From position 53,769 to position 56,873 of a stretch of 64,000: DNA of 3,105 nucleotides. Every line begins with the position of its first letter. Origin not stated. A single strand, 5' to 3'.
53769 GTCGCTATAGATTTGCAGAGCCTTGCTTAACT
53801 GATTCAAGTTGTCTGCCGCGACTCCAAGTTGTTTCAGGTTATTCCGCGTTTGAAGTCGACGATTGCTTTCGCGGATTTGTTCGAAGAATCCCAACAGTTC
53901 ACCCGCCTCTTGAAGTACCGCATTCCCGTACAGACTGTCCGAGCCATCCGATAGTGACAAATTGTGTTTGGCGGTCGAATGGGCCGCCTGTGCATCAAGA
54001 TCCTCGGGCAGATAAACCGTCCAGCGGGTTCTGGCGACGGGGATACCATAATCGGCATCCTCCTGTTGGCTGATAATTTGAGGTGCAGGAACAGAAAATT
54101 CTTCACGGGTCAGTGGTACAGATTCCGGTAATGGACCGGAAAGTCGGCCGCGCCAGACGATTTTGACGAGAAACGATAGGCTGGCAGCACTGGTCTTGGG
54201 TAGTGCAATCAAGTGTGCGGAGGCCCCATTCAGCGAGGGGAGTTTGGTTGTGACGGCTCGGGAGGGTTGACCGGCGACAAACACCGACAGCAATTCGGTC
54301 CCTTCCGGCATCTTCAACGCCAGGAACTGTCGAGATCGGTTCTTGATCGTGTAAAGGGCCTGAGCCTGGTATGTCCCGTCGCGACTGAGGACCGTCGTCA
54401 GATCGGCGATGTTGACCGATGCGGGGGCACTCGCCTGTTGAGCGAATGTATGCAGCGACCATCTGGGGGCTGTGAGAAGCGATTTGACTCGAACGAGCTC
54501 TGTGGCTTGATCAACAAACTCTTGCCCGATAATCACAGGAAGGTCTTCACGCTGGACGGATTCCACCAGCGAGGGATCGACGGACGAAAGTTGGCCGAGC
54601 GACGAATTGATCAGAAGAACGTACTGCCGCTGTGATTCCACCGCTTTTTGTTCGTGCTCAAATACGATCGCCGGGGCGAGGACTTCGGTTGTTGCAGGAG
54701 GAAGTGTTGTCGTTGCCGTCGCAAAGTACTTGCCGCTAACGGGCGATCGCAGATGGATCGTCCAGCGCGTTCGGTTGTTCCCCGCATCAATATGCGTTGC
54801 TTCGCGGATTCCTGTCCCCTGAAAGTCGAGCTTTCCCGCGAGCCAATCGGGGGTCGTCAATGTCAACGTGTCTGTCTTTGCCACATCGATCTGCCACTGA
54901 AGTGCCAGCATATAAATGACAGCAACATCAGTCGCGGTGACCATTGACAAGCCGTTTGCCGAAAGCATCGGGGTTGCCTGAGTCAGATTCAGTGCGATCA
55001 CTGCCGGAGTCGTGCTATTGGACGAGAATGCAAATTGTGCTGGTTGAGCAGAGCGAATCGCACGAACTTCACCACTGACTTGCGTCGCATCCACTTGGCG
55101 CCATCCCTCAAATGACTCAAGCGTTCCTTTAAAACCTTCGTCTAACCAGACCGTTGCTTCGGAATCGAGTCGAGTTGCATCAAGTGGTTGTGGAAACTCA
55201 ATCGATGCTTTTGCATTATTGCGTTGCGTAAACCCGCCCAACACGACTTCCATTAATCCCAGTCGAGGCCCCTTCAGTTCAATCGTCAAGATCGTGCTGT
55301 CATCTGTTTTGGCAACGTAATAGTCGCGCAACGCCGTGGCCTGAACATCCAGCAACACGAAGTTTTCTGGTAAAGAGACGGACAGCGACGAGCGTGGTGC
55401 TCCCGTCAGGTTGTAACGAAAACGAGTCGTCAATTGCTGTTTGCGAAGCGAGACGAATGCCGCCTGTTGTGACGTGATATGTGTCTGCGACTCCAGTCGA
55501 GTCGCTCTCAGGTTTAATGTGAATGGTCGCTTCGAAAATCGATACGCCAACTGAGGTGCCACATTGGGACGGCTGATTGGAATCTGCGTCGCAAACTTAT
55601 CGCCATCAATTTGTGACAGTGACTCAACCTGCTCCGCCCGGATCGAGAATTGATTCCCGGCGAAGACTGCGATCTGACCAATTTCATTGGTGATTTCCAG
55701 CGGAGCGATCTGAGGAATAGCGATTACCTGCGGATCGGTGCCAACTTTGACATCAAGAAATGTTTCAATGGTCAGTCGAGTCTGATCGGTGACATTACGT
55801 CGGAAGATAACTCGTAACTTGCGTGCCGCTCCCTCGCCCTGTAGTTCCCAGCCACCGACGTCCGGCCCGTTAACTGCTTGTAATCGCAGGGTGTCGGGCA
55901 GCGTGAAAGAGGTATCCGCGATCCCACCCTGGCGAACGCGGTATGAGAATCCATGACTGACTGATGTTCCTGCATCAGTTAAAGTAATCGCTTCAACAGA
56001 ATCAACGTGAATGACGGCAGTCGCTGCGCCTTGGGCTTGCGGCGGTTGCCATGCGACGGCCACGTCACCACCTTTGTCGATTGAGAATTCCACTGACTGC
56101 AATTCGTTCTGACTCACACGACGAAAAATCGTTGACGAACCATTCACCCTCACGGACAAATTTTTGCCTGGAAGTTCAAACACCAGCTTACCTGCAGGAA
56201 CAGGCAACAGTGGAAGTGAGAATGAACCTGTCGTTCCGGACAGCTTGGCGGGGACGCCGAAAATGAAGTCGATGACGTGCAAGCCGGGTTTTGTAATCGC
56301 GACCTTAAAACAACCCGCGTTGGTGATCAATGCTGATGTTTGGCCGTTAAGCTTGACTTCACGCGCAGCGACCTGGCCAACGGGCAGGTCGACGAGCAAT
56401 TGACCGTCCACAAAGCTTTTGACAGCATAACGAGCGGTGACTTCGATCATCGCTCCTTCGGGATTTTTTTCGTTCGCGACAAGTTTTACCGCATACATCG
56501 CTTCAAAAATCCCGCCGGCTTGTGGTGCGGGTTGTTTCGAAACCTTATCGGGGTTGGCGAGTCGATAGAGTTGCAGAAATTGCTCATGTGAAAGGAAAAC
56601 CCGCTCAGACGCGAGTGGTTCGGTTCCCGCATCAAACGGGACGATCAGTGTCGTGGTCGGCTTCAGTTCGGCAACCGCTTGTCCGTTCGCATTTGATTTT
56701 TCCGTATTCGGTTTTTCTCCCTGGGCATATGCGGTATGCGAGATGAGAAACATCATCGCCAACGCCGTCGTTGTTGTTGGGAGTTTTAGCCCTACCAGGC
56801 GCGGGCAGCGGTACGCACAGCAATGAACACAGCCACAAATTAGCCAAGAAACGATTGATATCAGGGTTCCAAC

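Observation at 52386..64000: Three paralogous 'ectodomain + 3-TM anchor' modules spread over two genes, two of them fused into a 2800-aa ORF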

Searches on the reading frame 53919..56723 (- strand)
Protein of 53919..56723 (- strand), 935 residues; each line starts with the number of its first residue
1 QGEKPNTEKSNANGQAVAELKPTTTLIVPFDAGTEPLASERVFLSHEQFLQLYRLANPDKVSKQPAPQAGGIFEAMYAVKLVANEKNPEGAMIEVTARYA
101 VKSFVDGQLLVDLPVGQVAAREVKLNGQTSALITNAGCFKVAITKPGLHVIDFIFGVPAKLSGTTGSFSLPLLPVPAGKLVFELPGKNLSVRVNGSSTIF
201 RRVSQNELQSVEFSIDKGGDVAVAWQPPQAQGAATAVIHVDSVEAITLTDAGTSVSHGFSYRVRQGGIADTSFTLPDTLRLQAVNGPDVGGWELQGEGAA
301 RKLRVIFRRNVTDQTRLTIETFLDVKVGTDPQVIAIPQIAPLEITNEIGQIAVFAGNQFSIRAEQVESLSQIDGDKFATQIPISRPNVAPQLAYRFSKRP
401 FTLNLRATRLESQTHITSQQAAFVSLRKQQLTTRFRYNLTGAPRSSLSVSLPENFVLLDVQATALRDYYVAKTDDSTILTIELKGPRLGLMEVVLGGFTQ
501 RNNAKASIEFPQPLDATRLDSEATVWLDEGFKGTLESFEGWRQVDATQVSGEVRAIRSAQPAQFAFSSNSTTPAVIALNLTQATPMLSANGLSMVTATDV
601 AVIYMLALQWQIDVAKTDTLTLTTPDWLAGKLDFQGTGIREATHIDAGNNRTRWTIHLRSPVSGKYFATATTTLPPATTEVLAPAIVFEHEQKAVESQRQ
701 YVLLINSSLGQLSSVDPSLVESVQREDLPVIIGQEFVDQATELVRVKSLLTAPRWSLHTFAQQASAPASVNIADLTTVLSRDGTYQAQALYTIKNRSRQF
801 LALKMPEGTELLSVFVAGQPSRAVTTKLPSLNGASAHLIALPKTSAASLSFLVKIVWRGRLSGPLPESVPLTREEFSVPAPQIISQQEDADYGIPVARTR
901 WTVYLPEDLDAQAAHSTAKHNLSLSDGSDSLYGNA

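Call 89: predict_structure(alignment_id=A3)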
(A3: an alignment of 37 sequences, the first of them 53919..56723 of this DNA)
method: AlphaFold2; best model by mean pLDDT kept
length: 935 residues; sequences in the alignment: 37
mean_pLDDT: 84.6   pTM: 0.45
mean pLDDT of the five models: 84.6, 83.8, 82.7, 82.3, 81.7
residues with pLDDT >= 90: 470; 70-90: 347; 50-70: 49; < 50: 69
segments of 3 or more residues with pLDDT < 50: 1-32, 34-43, 229-234, 761-765, 925-935
pLDDT, mean of each block of 10 residues (from residue 1): 39 42 39 45 57 64 61 92 72 92 85 89 91 81 90 91 85 91 86 80 83 88 77 64 93 93 88 92 93 86 90 93 89 92 92 92 93 90 91 92 93 94 93 95 92 94 95 89 93 95 89 93 92 92 92 86 94 93 89 92 95 90 94 94 93 94 92 89 93 90 89 88 86 82 90 82 58 90 91 87 90 90 87 87 65 92 75 76 85 85 84 72 50 36
secondary structure, 60 per line:
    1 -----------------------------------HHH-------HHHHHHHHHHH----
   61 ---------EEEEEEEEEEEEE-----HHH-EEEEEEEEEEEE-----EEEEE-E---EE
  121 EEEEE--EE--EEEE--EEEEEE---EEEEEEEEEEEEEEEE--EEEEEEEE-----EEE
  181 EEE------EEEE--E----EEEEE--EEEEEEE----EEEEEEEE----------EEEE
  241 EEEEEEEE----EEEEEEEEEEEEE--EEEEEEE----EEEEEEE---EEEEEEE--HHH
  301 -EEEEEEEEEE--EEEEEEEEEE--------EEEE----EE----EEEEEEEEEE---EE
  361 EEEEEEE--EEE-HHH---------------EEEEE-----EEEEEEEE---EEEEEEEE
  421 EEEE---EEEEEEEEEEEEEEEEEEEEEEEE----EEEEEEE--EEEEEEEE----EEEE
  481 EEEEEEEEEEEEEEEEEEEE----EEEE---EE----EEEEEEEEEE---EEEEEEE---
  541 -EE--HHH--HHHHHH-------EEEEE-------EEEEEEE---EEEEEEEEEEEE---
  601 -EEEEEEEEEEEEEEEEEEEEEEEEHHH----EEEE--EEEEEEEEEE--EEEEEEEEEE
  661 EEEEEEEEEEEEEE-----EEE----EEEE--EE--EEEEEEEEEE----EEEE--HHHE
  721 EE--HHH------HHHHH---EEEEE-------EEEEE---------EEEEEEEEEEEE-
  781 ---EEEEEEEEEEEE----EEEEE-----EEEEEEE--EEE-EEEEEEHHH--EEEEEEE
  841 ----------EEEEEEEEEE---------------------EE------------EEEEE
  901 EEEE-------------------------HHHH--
elements in order (helices of 4 or more, strands of 3 or more residues): H46-56 E70-82 E92-103 E109-113 E119-125 E132-135 E138-143 E147-162 E165-172 E178-183 E190-193 E201-205 E208-214 E219-226 E237-248 E253-265 E268-274 E279-285 E289-295 E302-311 E314-323 E332-335 E346-355 E359-367 E370-372 E392-396 E402-409 E413-424 E428-451 E456-462 E465-472 E477-500 E505-508 E518-527 E531-537 H551-556 E564-568 E576-582 E586-597 E602-625 E633-636 E639-648 E651-674 E680-682 E687-690 E697-706 E711-714 E720-722 H734-738 E742-746 E754-758 E768-779 E784-795 E800-804 E810-816 E819-821 E823-828 E834-840 E851-860 E896-904 H930-933

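Call 91: fold_search(model_id=the predicted structure, library=pdb)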
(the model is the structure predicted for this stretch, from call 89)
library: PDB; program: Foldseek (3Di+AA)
matches with E <= 10: 817; with E <= 0.001: 107
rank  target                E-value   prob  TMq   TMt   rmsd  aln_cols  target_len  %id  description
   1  3fcs_A                8.4e-10  1.00  0.16  0.17  26.8       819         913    9  Structure of complete ectodomain of integrin aIIBb3 (released 2009-01-20)
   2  8t2v_A                6.0e-09  1.00  0.17  0.17  24.2       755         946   10  Cryo-EM Structures of Full-length Integrin alphaIIbbeta3 in Native Lipids (released 2023-07-26)
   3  3fcs_C                2.7e-08  1.00  0.15  0.15  25.2       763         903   10  Structure of complete ectodomain of integrin aIIBb3 (released 2009-01-20)
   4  6avq_A                3.9e-08  1.00  0.15  0.15  24.9       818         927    8  The Therapeutic Antibody LM609 Selectively Inhibits Ligand Binding to Human alpha-V beta-3 Integrin via Steric Hindran (released 2017-11-01)
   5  6avr_A                4.9e-08  1.00  0.16  0.16  19.3       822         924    8  Human alpha-V beta-3 Integrin (intermediate conformation) in complex with the therapeutic antibody LM609 (released 2017-11-01)
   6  8b6l_O                6.9e-08  1.00  0.16  0.24  21.7       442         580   11  Subtomogram average of the human Sec61-TRAP-OSTA-translocon (released 2022-12-07)
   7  4g1m_A                1.1e-07  1.00  0.15  0.15  25.6       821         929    9  Re-refinement of alpha V beta 3 structure (released 2012-12-12)
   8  6s7o_E                1.3e-07  1.00  0.15  0.23  21.6       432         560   11  Cryo-EM structure of human oligosaccharyltransferase complex OST-A (released 2019-12-18)
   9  7oci_A                1.3e-07  1.00  0.15  0.30  22.0       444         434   12  Cryo-EM structure of yeast Ost6p containing oligosaccharyltransferase complex (released 2022-02-16)
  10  8xer_A                1.4e-07  1.00  0.16  0.17  21.6       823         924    9  Cryo-EM structure of integrin ITGAV, ITGB3 and Cilengitide TFA complex, conformation 1 (released 2024-12-18)
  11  6ezn_A                1.5e-07  1.00  0.15  0.29  21.9       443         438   13  Cryo-EM structure of the yeast oligosaccharyltransferase (OST) complex (released 2018-01-17)
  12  4g1e_A                1.5e-07  1.00  0.15  0.15  25.6       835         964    8  Crystal structure of integrin alpha V beta 3 with coil-coiled tag. (released 2012-12-12)
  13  7nxd_A                1.9e-07  1.00  0.16  0.16  19.1       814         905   10  Cryo-EM structure of human integrin alpha5beta1 in the half-bent conformation (released 2021-08-25)
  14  6s7t_E                2.3e-07  1.00  0.15  0.31  19.3       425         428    9  Cryo-EM structure of human oligosaccharyltransferase complex OST-B (released 2019-12-18)
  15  4mmz_A                2.4e-07  1.00  0.15  0.15  25.4       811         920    8  Integrin AlphaVBeta3 ectodomain bound to an antagonistic tenth domain of Fibronectin (released 2014-03-26)
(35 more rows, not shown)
